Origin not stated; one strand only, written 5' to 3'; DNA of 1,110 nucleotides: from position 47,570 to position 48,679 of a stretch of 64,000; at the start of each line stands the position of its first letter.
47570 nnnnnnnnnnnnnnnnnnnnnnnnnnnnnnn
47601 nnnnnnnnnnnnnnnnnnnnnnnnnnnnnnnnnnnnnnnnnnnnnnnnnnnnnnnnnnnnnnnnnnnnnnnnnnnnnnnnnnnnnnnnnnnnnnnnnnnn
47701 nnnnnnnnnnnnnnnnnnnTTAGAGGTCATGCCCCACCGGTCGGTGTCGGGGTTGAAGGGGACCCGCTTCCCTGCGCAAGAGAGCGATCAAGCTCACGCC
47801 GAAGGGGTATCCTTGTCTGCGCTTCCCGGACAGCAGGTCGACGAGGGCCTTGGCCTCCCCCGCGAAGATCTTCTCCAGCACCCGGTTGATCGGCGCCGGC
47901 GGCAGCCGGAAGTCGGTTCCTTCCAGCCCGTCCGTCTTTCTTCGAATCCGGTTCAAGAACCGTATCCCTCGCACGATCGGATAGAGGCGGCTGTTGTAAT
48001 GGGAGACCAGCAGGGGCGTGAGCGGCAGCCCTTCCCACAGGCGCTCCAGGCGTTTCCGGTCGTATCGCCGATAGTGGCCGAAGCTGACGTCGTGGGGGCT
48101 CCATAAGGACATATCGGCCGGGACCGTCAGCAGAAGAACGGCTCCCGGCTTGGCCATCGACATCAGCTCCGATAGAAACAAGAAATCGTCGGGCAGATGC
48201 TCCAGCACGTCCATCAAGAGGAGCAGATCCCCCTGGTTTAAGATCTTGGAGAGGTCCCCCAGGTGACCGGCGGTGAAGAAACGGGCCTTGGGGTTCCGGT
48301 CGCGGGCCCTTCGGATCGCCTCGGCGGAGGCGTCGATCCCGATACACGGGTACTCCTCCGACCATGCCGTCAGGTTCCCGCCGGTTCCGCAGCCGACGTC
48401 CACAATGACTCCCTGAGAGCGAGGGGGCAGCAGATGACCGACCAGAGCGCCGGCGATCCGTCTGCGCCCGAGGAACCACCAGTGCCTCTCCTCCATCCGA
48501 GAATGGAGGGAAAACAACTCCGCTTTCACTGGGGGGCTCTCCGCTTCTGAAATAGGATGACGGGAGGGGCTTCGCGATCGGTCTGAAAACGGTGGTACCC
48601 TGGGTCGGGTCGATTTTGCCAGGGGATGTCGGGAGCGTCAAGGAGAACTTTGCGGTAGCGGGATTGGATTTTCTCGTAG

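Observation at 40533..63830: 23-kb envelope glycan/LPS locus with an Arn-like module (ArnC-like, ArnT-like, UXS/ArnA-decarboxylase-like, two CE4 enzymes) and four SAM methyltransferases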

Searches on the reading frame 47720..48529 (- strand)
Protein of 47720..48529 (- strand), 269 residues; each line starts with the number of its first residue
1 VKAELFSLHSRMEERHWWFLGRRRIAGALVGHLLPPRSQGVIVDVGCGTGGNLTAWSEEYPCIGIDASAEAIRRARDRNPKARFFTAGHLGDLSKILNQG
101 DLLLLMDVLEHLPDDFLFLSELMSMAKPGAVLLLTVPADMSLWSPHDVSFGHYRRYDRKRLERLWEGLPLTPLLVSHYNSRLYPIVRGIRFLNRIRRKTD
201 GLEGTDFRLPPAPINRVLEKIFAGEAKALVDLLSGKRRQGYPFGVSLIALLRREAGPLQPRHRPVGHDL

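Call 4: search_protein_families(library=pfam, proteins=[window:47720-48529:-])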
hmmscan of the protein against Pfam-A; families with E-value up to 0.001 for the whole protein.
window:47720-48529:- (269 aa): 5 families
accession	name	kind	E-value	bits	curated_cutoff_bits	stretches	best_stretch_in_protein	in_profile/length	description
PF13489.12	Methyltransf_23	-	9.9e-13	48.6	27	1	27-166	10-155/164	Methyltransferase domain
PF08241.18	Methyltransf_11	-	3.3e-11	44.1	21.2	1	43-133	1-94/95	Methyltransferase domain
PF13649.12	Methyltransf_25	-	2.5e-10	41.3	27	1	42-129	1-96/97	Methyltransferase domain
PF13847.12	Methyltransf_31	-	3.5e-10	40.2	27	1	38-138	3-113/145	Methyltransferase domain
PF08242.18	Methyltransf_12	-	5.2e-10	40.4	30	1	43-132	1-98/98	Methyltransferase domain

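Call 9: search_protein_families(library=ncbifam, proteins=[window:47720-48529:-], max_evalue=0.00001)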
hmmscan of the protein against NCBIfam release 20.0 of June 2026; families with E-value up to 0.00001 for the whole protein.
window:47720-48529:- (269 aa): 3 families
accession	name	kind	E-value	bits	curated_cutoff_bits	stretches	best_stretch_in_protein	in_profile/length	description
NF002463.0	PRK01683.1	equivalog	3.2e-09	36.8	297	1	24-140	18-134/258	trans-aconitate 2-methyltransferase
NF045667.1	MTase_DVU1556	equivalog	6.4e-09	35.6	155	1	37-135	21-120/213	DVU_1556 family methyltransferase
TIGR01983.1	UbiG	equivalog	3e-08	33.2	102.95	1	41-135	52-152/228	bifunctional 2-polyprenyl-6-hydroxyphenol methylase/3-demethylubiquinol 3-O-methyltransferase UbiG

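Call 50: find_homologous_proteins(query=window:47720-48529:-, max_evalue=1e-8)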
Query window:47720-48529:- (269 aa): 2347 proteins with E <= 1e-8 among 6047 candidates; the best 120 are listed.
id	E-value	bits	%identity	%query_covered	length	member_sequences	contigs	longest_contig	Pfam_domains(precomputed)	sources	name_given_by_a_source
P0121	2.5e-179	613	100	100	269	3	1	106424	PF13847.13,PF13489.13,PF13649.13,PF08241.19,PF08242.19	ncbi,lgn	-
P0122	3.7e-102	359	59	98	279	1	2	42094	PF13847.13,PF13489.13,PF13649.13,PF08241.19,PF08242.19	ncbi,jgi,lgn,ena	-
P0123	6.3e-101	355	58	99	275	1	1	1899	PF13489.13,PF13649.13,PF08241.19,PF08242.19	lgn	-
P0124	1.1e-100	355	59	99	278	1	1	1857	PF13847.13,PF13489.13,PF13649.13,PF08241.19,PF08242.19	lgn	-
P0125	3.6e-99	350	60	98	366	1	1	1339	PF13847.13,PF13489.13,PF13649.13,PF08241.19,PF08242.19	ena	-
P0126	4.8e-98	346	58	98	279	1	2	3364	PF13847.13,PF13489.13,PF13649.13,PF08241.19,PF08242.19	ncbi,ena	-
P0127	5.7e-98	346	59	98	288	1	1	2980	PF13847.13,PF13489.13,PF13649.13,PF08241.19,PF08242.19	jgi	jgi:SAM-dependent methyltransferase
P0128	8.1e-98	345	58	98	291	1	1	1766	PF13847.13,PF13489.13,PF13649.13,PF08241.19,PF08242.19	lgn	-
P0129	1.6e-97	344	57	99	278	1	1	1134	PF13847.13,PF13489.13,PF13649.13,PF08241.19,PF08242.19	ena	-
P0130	2.3e-97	344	58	98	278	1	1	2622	PF13847.13,PF13489.13,PF13649.13,PF08241.19,PF08242.19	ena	-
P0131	2.9e-97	343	58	98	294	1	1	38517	PF13847.13,PF13489.13,PF13649.13,PF08241.19,PF08242.19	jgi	-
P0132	8.7e-97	342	56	98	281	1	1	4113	PF13847.13,PF13489.13,PF13649.13,PF08241.19,PF08242.19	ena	-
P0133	9.8e-97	342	56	98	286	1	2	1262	PF13847.13,PF13489.13,PF13649.13,PF08241.19,PF08242.19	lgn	-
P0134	1.9e-96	341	56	99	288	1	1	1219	PF13847.13,PF13489.13,PF13649.13,PF08241.19,PF08242.19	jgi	jgi:SAM-dependent methyltransferase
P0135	2.0e-96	341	59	98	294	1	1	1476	PF13847.13,PF13489.13,PF13649.13,PF08241.19,PF08242.19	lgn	-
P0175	3.8e-92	327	56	99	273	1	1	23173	PF13847.13,PF13489.13,PF13649.13,PF08241.19,PF08242.19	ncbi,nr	ncbi:MAG: class I SAM-dependent methyltransferase [Dehalococcoidia bacterium]|nr:class I SAM-depende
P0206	1.4e-90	321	53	98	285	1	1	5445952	PF13847.13,PF13489.13,PF13649.13,PF08241.19,PF08242.19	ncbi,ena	-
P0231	5.7e-90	319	56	94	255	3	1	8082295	PF13847.13,PF13489.13,PF13649.13,PF08241.19,PF08242.19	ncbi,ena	-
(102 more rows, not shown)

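Call 51: find_encoding_contigs(protein=P0206, flank=6000, max_places=1)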
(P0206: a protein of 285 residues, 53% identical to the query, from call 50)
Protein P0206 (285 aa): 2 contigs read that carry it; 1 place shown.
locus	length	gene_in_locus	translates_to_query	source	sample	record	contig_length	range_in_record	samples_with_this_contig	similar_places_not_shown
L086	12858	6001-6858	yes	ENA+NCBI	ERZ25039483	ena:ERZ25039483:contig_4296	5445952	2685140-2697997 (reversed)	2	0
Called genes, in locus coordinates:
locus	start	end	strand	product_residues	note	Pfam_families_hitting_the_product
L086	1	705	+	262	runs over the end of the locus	PF00535:Glycos_transf_2, PF10111:Glyco_tranf_2_2 (weak)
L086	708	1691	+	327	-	PF00535:Glycos_transf_2, PF10111:Glyco_tranf_2_2, PF13641:Glyco_tranf_2_3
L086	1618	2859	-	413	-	PF13439:Glyco_transf_4, PF13579:Glyco_trans_4_4, PF00534:Glycos_transf_1, PF13692:Glyco_trans_1_4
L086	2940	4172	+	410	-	PF13439:Glyco_transf_4, PF13579:Glyco_trans_4_4, PF20706:GT4-conflict, PF00534:Glycos_transf_1, PF13692:Glyco_trans_1_4, PF13524:Glyco_trans_1_2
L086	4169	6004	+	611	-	PF13231:PMT_2 (weak)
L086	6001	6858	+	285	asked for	PF13489:Methyltransf_23, PF13847:Methyltransf_31, PF08241:Methyltransf_11, PF08242:Methyltransf_12, PF13649:Methyltransf_25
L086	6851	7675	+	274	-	PF00535:Glycos_transf_2, PF13641:Glyco_tranf_2_3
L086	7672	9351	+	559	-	PF02366:PMT (weak), PF13231:PMT_2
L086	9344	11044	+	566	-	-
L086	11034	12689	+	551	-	PF13231:PMT_2, PF13428:TPR_14 (faint), PF13432:TPR_16 (weak), PF14559:TPR_19 (weak)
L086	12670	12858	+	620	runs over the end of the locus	-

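Call 52: find_encoding_contigs(protein=P0231, flank=6000, max_places=1)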
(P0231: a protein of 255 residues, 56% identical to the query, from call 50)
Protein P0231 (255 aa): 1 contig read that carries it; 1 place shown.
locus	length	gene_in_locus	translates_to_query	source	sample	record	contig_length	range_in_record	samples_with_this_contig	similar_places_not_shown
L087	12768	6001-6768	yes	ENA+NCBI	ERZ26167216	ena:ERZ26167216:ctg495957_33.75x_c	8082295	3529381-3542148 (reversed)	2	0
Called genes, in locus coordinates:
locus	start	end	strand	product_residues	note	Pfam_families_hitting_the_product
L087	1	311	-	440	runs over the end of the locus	PF01225:Mur_ligase, PF08245:Mur_ligase_M, PF02875:Mur_ligase_C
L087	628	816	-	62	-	-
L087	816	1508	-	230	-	PF18433:DUF5610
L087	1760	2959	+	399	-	PF14486:DUF4432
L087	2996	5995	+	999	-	PF02091:tRNA-synt_2e, PF02092:tRNA_synt_2f, PF05746:DALR_1 (faint)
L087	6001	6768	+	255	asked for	PF13489:Methyltransf_23, PF13847:Methyltransf_31 (weak), PF08241:Methyltransf_11, PF08242:Methyltransf_12, PF13649:Methyltransf_25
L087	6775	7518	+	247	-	PF00535:Glycos_transf_2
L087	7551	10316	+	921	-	PF02366:PMT, PF13231:PMT_2, PF14559:TPR_19, PF13432:TPR_16, PF13424:TPR_12, PF13414:TPR_11, PF13432:TPR_16, PF14559:TPR_19, +19 more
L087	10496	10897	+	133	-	PF00072:Response_reg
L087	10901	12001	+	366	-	PF00072:Response_reg, PF00512:HisKA, PF02518:HATPase_c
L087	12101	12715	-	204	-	-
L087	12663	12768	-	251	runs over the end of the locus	-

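Call 53: find_encoding_contigs(protein=P0175, flank=6000, max_places=1)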
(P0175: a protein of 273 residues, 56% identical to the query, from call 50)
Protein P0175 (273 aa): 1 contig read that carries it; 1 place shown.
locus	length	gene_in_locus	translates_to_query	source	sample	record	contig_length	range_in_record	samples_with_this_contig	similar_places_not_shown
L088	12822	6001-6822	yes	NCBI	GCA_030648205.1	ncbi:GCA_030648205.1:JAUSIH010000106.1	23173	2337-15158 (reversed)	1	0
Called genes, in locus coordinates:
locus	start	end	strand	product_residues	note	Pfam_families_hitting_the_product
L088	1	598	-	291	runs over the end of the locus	PF01435:Peptidase_M48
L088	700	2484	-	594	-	-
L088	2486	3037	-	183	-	PF12850:Metallophos_2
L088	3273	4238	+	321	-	-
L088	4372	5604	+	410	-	PF00817:IMS, PF11798:IMS_HHH (weak), PF11799:IMS_C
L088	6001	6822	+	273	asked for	PF13489:Methyltransf_23, PF08241:Methyltransf_11, PF08242:Methyltransf_12, PF13649:Methyltransf_25, PF13847:Methyltransf_31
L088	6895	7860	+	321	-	PF00535:Glycos_transf_2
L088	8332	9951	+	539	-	PF09586:YfhO (faint)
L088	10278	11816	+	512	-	-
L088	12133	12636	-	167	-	-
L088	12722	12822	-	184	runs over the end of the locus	PF05488:PAAR_motif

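Call 56: find_related_loci(query=A2, collection=metagenome_contigs, flank=7000)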
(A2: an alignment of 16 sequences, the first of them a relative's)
Query A2 (269 aa) in metagenome_contigs; peptide patterns used: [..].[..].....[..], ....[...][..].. (x = any residue, [..] = any of these).
600 stretches matched a pattern (row limit reached: there are more); 378 encode a relative of the query (tblastn E <= 1e-3); the best 80 are kept; 80 distinct loci.
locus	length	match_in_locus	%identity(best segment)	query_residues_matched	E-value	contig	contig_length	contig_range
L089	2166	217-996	55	6-264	8e-100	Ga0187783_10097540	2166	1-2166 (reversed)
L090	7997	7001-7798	56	1-266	4e-95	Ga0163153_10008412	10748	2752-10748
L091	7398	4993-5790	55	1-266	4e-90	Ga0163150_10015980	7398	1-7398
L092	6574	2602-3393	55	1-264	2e-88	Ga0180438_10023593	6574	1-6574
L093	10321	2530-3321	53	1-264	7e-88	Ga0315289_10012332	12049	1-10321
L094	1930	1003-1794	55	1-264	1e-91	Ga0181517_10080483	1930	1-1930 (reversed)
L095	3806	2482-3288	51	1-265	5e-87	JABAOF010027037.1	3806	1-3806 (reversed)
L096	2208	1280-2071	51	1-265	1e-88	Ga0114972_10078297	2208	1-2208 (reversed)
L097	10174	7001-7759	55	1-254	2e-83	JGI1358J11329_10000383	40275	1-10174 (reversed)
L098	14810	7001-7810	47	1-264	1e-78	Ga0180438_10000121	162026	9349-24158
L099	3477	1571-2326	51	16-268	3e-79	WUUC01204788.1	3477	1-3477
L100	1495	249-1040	52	1-264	1e-82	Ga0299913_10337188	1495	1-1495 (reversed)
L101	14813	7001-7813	48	1-269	3e-77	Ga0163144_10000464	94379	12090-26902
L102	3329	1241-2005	48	1-254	1e-77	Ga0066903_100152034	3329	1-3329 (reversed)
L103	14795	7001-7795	48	1-266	6e-76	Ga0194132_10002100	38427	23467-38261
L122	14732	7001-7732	39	6-255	5e-45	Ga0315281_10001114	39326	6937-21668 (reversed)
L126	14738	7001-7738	35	1-254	4e-43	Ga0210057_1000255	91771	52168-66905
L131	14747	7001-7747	36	1-258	2e-42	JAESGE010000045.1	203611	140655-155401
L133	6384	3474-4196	37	1-253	6e-41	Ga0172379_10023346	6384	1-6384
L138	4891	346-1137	33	1-264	4e-40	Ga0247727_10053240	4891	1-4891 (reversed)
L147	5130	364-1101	33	1-253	4e-38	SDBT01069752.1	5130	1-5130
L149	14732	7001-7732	34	1-254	6e-38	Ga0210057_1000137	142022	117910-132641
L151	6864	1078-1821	32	1-253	2e-37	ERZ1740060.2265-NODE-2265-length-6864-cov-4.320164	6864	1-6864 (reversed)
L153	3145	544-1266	34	1-253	4e-37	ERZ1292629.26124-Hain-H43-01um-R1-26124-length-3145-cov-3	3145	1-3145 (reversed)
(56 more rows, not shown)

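Call 64: search_protein_families(library=pfam, proteins=[L122:7681-9699:+, L131:9325-10614:+, L133:4123-5532:+, L138:1167-3071:+, L147:1086-2771:+, L149:7731-9497:+, L151:3617-4984:+, L153:1233-2603:+, L126:7748-9511:+, L103:10018-11832:+], max_evalue=0.01)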
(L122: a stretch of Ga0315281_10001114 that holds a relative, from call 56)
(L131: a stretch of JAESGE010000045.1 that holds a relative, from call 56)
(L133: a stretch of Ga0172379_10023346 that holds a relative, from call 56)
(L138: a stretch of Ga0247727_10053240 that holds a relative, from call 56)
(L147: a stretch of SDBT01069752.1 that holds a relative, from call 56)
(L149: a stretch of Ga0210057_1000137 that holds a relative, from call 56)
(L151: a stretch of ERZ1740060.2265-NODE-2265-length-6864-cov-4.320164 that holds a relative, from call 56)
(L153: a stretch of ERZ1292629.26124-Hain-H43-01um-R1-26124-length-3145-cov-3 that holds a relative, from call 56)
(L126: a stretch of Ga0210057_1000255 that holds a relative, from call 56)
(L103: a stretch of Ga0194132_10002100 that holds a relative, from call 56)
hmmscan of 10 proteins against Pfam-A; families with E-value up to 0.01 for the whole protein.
L122:7681-9699:+ (672 aa): 1 family
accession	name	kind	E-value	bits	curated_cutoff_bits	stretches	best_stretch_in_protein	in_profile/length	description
PF09594.16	GT87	-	1.2e-06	28.9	25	1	94-326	10-235/237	Glycosyltransferase family 87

L131:9325-10614:+ (429 aa): 1 family
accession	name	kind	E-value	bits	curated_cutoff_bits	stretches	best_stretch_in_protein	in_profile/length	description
PF13231.12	PMT_2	-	5.1e-05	24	26.1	1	95-228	4-147/160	Dolichyl-phosphate-mannose-protein mannosyltransferase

L133:4123-5532:+ (469 aa): 1 family
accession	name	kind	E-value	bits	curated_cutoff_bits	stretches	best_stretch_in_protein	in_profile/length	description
PF13231.12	PMT_2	-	1.3e-10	42.1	26.1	1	103-253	3-157/160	Dolichyl-phosphate-mannose-protein mannosyltransferase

L138:1167-3071:+ (634 aa): 1 family
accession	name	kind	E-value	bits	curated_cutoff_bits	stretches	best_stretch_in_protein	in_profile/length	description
PF13231.12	PMT_2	-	2.5e-06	28.3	26.1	1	84-234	7-151/160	Dolichyl-phosphate-mannose-protein mannosyltransferase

L147:1086-2771:+ (561 aa): 2 families
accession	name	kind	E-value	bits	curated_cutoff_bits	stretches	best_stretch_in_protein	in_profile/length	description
PF13231.12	PMT_2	-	3.7e-09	37.4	26.1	1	83-236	2-149/160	Dolichyl-phosphate-mannose-protein mannosyltransferase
PF02516.20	STT3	-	0.0024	17.9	24.5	1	108-250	101-244/405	Oligosaccharyl transferase STT3, N-terminal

L149:7731-9497:+ (588 aa): 0 families

L151:3617-4984:+ (455 aa): 0 families

L153:1233-2603:+ (456 aa): 2 families
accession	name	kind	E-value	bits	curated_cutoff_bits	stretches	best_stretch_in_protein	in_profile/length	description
PF13231.12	PMT_2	-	1.3e-10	42.2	26.1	1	90-236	4-152/160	Dolichyl-phosphate-mannose-protein mannosyltransferase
PF19529.4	DUF6057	-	0.0057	16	29.8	0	376-419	156-202/569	Family of unknown function (DUF6057)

L126:7748-9511:+ (587 aa): 0 families

L103:10018-11832:+ (604 aa): 16 families
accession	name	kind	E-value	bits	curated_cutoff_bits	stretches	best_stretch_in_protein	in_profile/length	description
PF14559.12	TPR_19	-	1.6e-12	48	25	2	510-560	5-55/68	Tetratricopeptide repeat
PF13181.12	TPR_8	-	6.8e-12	45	25.7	1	498-528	3-33/34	Tetratricopeptide repeat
PF07719.23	TPR_2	-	1.1e-11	44.3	27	1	497-528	2-33/34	Tetratricopeptide repeat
PF13414.12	TPR_11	-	1.3e-11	44.4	26.8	1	469-503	1-35/42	TPR repeat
PF13428.12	TPR_14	-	1.4e-09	38.2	23.5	0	499-536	4-41/44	Tetratricopeptide repeat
PF13431.12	TPR_17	-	3.3e-08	33.6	24.4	0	417-448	1-32/34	Tetratricopeptide repeat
PF00515.34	TPR_1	-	3.6e-08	33.3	27.8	1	499-529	4-34/34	Tetratricopeptide repeat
PF24575.1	TPR_Slam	-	8.9e-07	29.7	35.2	1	502-553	53-104/104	Surface lipoprotein assembly modifier, N-terminal TPR repeats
PF13432.12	TPR_16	-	1.7e-06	28.8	32.7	1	503-557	4-57/65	Tetratricopeptide repeat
PF13424.12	TPR_12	-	2.8e-06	27.9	30.1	0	468-526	9-75/77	Tetratricopeptide repeat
PF13231.12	PMT_2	-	7.3e-06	26.7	26.1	1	138-255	47-150/160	Dolichyl-phosphate-mannose-protein mannosyltransferase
PF13429.12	TPR_15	-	1.5e-05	25.1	26.2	1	466-562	117-209/280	Tetratricopeptide repeat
PF09976.15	TPR_21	-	0.00031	21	25.5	0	532-592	115-174/193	Tetratricopeptide repeat-like domain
PF14561.12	TPR_20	-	0.0055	17.5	25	0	516-560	8-52/90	Tetratricopeptide repeat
PF13371.12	TPR_9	-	0.0063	16.9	35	0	470-532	3-65/73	Tetratricopeptide repeat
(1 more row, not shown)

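Call 71: predict_structure(alignment_id=A2)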
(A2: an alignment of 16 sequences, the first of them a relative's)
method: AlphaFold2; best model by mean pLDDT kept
length: 269 residues; sequences in the alignment: 16
mean_pLDDT: 82.2   pTM: 0.83
mean pLDDT of the five models: 82.2, 81.6, 78.6, 76.2, 74.9
residues with pLDDT >= 90: 91; 70-90: 135; 50-70: 39; < 50: 4
segments of 3 or more residues with pLDDT < 50: 267-269
pLDDT, mean of each block of 10 residues (from residue 1): 71 78 89 79 79 84 89 87 82 86 89 87 94 87 65 78 88 90 74 69 57 80 92 93 89 94 67
secondary structure, 60 per line:
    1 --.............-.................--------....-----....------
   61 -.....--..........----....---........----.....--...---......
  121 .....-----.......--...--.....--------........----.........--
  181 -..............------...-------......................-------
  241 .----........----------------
elements in order: H3-15 H17-33 E42-45 H51-54 E62-66 H69-78 E83-86 H90-97 E102-106 H115-125 E131-137 H145-149 H158-165 E170-178 H182-195 H212-233 E246-253

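Call 73: fold_search(model_id=the predicted structure, library=pdb)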
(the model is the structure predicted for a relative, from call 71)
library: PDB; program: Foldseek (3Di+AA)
matches with E <= 10: 1877; with E <= 0.001: 794
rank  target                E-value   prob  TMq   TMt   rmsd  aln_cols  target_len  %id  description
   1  7qos_B                3.5e-10  1.00  0.51  0.41   9.0       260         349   16  Cyclopropane fatty acid synthase from Aquifex aeolicous with bound ligands (released 2022-02-02)
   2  5gm1_B                3.7e-10  1.00  0.50  0.48  10.3       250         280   18  Crystal structure of methyltransferase TleD complexed with SAH (released 2016-09-28)
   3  7qos_A                3.7e-10  1.00  0.52  0.41   8.9       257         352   16  Cyclopropane fatty acid synthase from Aquifex aeolicous with bound ligands (released 2022-02-02)
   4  5gm2_M                6.6e-10  1.00  0.49  0.50  10.3       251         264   18  Crystal structure of methyltransferase TleD complexed with SAH and teleocidin A1 (released 2016-09-28)
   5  5gm2_L                8.5e-10  1.00  0.50  0.51  10.1       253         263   17  Crystal structure of methyltransferase TleD complexed with SAH and teleocidin A1 (released 2016-09-28)
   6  5gm1_E                9.0e-10  1.00  0.49  0.47  10.3       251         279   18  Crystal structure of methyltransferase TleD complexed with SAH (released 2016-09-28)
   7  5gm2_B                1.2e-09  1.00  0.50  0.48   8.5       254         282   17  Crystal structure of methyltransferase TleD complexed with SAH and teleocidin A1 (released 2016-09-28)
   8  2p7i_A                1.4e-09  1.00  0.57  0.67   5.3       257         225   16  CRYSTAL STRUCTURE OF a SAM dependent methyl-transferase type 12 family protein (ECA1738) FROM PECTOBACTERIUM ATROSEPTI (released 2007-04-03)
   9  5gm1_A                1.5e-09  1.00  0.47  0.46  10.4       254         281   17  Crystal structure of methyltransferase TleD complexed with SAH (released 2016-09-28)
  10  5gm1_K                1.6e-09  1.00  0.49  0.47  10.2       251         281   16  Crystal structure of methyltransferase TleD complexed with SAH (released 2016-09-28)
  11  2p7h_A                1.8e-09  1.00  0.56  0.64   5.7       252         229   17  Crystal structure of a sam dependent methyl-transferase type 12 family protein (eca1738) from pectobacterium atrosepti (released 2007-04-03)
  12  2p7h_B                2.5e-09  1.00  0.59  0.69   5.2       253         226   18  Crystal structure of a sam dependent methyl-transferase type 12 family protein (eca1738) from pectobacterium atrosepti (released 2007-04-03)
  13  5gm2_G                2.5e-09  1.00  0.48  0.48  10.3       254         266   18  Crystal structure of methyltransferase TleD complexed with SAH and teleocidin A1 (released 2016-09-28)
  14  3bus_B                2.8e-09  1.00  0.52  0.58   8.1       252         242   16  Crystal Structure of RebM (released 2008-03-25)
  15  2o57_D                3.2e-09  1.00  0.49  0.50   9.7       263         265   15  Crystal Structure of a putative sarcosine dimethylglycine methyltransferase from Galdieria sulphuraria (released 2006-12-19)
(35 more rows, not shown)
